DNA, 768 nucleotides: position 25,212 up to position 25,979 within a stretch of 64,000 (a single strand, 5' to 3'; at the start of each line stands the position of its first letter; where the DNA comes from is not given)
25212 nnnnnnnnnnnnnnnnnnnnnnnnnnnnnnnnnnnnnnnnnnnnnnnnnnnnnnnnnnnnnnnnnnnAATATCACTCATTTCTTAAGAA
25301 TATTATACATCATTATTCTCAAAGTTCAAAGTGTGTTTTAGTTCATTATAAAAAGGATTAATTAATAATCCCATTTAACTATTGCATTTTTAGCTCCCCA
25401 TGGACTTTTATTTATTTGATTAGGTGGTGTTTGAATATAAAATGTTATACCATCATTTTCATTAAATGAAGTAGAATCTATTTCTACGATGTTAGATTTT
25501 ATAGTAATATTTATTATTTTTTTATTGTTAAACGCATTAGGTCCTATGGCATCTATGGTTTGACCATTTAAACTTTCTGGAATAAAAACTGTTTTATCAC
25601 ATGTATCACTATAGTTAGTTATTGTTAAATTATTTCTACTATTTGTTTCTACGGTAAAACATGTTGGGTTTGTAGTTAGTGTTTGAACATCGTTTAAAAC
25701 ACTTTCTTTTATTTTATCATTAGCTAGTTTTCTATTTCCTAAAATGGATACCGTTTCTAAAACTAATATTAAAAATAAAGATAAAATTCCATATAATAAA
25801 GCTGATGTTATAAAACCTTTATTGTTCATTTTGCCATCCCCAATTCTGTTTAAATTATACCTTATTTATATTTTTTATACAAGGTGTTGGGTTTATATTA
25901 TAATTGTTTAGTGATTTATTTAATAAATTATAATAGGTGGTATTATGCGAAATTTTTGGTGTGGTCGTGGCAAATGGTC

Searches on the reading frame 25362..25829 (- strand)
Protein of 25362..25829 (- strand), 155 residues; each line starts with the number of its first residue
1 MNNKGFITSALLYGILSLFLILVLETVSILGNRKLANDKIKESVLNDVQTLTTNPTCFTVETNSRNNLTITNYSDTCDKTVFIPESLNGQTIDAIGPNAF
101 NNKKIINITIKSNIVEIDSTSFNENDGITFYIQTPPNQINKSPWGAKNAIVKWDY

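Call 12: search_protein_families(library=pfam, proteins=[window:25362-25829:-], max_evalue=0.01)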
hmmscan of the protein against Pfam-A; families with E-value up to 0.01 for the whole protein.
window:25362-25829:- (155 aa): 1 family
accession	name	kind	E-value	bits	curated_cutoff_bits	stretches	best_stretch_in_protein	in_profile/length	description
PF13306.12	LRR_5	-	0.00036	20.9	27.7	1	91-128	44-81/127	BspA type Leucine rich repeat region (6 copies)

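Call 29: find_encoding_contigs(protein=window:25362-25829:-, flank=4500, max_places=10)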
Protein window:25362-25829:- (155 aa): 22 contigs read that carry it; 6 places shown.
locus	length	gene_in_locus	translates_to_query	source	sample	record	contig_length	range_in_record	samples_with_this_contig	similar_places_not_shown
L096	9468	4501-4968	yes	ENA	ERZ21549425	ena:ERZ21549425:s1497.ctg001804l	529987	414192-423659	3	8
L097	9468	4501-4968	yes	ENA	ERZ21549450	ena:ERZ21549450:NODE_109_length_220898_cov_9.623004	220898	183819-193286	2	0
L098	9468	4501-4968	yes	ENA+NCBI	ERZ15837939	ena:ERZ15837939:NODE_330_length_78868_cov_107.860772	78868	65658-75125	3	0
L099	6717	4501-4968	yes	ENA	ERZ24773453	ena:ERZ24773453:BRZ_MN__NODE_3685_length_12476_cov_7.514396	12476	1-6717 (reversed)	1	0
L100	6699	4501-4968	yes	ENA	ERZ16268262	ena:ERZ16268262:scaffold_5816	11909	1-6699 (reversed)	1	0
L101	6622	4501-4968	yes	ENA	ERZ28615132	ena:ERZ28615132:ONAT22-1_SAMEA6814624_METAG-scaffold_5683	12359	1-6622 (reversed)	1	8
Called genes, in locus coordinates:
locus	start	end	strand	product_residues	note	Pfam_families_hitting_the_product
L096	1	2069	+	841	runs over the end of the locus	PF00521:DNA_topoisoIV, PF03989:DNA_gyraseA_C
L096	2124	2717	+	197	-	PF00081:Sod_Fe_N, PF02777:Sod_Fe_C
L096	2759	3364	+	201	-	PF20918:SPOCS_spoVID-N (faint), PF01476:LysM (weak)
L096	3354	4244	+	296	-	-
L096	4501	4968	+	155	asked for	-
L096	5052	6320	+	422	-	PF01018:GTP1_OBG, PF02421:FeoB_N, PF01926:MMR_HSR1, PF09269:DUF1967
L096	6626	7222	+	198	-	-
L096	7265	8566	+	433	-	PF07495:Y_Y_Y (faint)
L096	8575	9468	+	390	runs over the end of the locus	-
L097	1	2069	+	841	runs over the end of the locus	PF00521:DNA_topoisoIV, PF03989:DNA_gyraseA_C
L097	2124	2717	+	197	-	PF00081:Sod_Fe_N, PF02777:Sod_Fe_C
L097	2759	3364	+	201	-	PF20918:SPOCS_spoVID-N (faint), PF01476:LysM (weak)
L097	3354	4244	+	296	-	-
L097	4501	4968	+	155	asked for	-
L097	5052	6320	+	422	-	PF01018:GTP1_OBG, PF02421:FeoB_N, PF01926:MMR_HSR1, PF09269:DUF1967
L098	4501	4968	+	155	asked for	-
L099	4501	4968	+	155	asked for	-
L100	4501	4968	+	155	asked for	-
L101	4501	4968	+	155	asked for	-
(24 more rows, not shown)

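Call 42: search_protein_families(library=ncbifam, proteins=[window:25362-25829:-], max_evalue=0.01)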
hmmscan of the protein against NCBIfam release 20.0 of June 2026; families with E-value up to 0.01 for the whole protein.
window:25362-25829:- (155 aa): 0 families
